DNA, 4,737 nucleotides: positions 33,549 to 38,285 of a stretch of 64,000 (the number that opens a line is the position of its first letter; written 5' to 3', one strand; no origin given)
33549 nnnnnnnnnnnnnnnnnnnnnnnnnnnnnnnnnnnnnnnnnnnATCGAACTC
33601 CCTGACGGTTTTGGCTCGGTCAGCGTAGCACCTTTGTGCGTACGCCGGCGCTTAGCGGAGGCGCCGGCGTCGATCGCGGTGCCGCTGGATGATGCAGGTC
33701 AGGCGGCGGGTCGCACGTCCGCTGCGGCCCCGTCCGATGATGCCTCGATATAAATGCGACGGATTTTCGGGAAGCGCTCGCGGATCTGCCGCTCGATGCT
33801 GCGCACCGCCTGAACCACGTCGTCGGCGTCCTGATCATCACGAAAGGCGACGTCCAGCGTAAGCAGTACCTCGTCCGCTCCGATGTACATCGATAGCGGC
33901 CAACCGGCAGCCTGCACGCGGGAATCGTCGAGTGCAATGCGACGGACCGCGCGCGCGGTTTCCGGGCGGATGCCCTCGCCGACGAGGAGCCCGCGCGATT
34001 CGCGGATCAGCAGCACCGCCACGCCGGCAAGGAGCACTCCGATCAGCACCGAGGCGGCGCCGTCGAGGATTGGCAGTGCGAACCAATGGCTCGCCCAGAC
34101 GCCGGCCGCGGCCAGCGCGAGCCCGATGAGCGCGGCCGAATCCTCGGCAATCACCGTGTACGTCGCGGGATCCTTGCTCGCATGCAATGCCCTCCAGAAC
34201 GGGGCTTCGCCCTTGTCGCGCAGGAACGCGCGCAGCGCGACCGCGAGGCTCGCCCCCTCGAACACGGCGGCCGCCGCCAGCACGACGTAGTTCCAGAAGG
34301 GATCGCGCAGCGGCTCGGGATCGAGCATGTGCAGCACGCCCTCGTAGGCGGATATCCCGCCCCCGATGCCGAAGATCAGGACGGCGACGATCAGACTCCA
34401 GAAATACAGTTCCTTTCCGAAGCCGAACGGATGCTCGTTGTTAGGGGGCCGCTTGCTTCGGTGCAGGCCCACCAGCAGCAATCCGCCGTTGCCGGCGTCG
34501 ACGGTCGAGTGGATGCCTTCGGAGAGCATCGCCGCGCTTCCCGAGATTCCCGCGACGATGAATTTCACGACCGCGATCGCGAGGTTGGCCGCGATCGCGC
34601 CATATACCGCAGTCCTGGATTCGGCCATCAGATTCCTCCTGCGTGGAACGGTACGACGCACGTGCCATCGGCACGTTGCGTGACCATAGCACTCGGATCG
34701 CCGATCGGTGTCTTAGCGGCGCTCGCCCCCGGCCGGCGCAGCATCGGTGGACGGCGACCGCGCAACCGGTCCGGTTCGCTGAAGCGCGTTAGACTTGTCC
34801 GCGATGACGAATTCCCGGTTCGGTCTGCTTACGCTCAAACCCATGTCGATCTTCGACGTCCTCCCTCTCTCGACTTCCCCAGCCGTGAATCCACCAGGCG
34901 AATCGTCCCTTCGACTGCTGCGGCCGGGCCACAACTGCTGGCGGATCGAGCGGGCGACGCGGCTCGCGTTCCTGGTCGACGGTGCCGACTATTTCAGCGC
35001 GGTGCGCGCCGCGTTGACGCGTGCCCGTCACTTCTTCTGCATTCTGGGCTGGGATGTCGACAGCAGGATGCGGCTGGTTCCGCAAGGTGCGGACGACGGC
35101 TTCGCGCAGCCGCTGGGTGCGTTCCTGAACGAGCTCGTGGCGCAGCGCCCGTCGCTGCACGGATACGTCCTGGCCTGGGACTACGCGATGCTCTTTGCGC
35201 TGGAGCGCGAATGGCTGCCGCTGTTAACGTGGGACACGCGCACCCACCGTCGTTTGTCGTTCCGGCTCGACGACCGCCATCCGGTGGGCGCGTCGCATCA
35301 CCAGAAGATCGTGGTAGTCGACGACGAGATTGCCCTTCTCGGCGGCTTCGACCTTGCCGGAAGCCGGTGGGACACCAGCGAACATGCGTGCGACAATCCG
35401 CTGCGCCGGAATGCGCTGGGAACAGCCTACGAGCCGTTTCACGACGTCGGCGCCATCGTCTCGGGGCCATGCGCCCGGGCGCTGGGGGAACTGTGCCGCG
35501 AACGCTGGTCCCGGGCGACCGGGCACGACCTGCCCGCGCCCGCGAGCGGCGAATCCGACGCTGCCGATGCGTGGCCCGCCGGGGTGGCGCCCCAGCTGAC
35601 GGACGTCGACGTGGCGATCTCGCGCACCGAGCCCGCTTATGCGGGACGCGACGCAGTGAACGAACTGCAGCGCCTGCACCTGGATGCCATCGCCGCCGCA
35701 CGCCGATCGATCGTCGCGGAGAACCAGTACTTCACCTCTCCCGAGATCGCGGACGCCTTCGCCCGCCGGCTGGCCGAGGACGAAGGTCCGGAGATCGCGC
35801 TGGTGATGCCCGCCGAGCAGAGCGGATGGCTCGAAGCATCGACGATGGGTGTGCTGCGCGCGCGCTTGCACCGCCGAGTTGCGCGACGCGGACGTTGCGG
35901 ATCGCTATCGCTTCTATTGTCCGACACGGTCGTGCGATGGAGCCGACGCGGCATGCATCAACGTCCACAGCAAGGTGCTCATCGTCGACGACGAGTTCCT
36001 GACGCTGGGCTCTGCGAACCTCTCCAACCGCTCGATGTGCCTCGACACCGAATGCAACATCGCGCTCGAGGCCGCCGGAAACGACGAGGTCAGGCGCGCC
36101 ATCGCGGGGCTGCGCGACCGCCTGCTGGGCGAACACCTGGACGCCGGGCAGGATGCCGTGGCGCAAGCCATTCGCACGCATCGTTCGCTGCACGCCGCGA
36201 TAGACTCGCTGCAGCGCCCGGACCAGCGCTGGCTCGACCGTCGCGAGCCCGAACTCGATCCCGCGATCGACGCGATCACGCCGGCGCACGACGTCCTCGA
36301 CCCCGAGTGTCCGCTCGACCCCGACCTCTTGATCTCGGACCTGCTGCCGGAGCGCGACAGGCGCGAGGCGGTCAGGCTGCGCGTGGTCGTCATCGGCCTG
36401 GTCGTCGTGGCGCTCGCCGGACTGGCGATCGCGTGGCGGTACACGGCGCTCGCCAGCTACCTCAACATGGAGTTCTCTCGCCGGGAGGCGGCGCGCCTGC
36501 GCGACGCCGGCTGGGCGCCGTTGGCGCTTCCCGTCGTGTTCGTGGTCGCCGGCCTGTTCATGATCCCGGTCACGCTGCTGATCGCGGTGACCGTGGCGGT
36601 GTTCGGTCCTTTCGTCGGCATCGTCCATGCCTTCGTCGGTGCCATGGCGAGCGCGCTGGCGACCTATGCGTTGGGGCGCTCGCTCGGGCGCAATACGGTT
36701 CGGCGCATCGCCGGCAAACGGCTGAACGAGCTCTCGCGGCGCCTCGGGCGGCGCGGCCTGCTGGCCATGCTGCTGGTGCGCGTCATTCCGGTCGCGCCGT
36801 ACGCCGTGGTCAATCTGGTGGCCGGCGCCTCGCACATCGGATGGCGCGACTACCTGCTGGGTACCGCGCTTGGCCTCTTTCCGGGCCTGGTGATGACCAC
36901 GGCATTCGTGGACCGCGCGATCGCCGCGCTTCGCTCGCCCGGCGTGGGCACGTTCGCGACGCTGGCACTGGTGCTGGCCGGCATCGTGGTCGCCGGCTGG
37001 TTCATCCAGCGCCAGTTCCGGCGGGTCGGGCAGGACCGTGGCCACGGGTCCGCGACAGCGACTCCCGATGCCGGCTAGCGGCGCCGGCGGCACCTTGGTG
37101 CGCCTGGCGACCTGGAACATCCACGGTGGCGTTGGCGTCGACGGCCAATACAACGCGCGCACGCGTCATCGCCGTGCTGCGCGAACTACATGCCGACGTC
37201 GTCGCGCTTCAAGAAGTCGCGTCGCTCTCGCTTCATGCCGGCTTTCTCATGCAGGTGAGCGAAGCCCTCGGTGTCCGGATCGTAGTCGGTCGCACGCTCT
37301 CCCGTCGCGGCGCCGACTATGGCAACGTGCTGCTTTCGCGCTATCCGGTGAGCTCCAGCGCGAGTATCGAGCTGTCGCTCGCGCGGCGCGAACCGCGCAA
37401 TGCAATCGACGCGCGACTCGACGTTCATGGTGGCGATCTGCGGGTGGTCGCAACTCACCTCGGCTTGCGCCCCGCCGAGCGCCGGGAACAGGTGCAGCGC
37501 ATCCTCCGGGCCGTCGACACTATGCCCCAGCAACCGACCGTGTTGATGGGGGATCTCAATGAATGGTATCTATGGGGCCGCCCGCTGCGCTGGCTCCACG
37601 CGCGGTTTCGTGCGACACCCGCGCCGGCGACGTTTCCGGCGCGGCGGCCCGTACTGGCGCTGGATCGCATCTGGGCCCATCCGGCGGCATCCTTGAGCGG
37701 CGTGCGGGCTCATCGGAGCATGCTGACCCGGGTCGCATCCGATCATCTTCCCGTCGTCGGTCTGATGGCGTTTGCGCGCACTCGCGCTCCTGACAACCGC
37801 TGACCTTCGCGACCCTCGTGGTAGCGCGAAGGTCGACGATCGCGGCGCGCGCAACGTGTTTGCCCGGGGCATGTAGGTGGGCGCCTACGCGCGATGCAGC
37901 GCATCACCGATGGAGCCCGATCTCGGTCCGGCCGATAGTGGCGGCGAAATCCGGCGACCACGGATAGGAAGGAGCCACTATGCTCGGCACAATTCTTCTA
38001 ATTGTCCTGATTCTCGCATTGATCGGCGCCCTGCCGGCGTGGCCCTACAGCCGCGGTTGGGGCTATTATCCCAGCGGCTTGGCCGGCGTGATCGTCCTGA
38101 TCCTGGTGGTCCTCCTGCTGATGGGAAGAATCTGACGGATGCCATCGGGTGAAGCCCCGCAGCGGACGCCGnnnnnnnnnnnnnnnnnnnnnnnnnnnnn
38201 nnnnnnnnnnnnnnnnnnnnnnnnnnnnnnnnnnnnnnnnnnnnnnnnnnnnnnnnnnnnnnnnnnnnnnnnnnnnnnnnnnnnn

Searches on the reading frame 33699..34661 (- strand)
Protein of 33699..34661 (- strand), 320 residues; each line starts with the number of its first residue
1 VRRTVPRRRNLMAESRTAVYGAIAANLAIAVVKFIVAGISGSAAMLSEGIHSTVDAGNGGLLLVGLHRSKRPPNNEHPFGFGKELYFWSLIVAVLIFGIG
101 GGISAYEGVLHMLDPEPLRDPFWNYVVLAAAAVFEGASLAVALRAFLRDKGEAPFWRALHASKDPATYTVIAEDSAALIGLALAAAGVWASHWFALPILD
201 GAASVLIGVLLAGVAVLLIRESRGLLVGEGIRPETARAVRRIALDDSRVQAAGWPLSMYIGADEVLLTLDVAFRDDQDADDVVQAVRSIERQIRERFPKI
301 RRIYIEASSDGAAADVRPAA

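Call 22: search_protein_families(library=pfam, proteins=[window:33699-34661:-], max_evalue=0.001)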
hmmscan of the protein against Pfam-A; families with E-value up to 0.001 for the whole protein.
window:33699-34661:- (320 aa): 1 family
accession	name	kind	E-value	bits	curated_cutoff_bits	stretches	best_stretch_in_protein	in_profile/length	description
PF01545.26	Cation_efflux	-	1.5e-34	119.9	26.6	1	22-226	4-197/198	Cation efflux family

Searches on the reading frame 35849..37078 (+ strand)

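Call 22: search_protein_families(library=pfam, proteins=[window:35849-37078:+], max_evalue=0.001)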
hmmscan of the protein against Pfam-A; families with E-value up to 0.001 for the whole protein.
window:35849-37078:+ (409 aa): 3 families
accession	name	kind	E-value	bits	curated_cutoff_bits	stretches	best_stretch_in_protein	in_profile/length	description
PF09335.16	VTT_dom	-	9.8e-24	84.6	33.9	1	239-354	1-121/123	VTT domain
PF13091.12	PLDc_2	-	4e-07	30.4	27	1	38-76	80-118/132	PLD-like domain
PF00614.28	PLDc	-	1.4e-05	25.3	21.9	1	38-62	4-28/28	Phospholipase D Active site motif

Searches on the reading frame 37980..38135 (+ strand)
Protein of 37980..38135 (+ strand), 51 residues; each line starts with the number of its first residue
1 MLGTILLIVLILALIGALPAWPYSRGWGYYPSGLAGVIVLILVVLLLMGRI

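Call 77: search_protein_families(library=pfam, proteins=[window:37980-38135:+], max_evalue=0.1)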
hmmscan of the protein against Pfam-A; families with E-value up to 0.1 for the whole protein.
window:37980-38135:+ (51 aa): 1 family
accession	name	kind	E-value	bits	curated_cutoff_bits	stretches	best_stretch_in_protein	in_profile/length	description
PF11752.14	DUF3309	-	1.8e-23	82.9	22.3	1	2-51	1-50/50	Protein of unknown function (DUF3309)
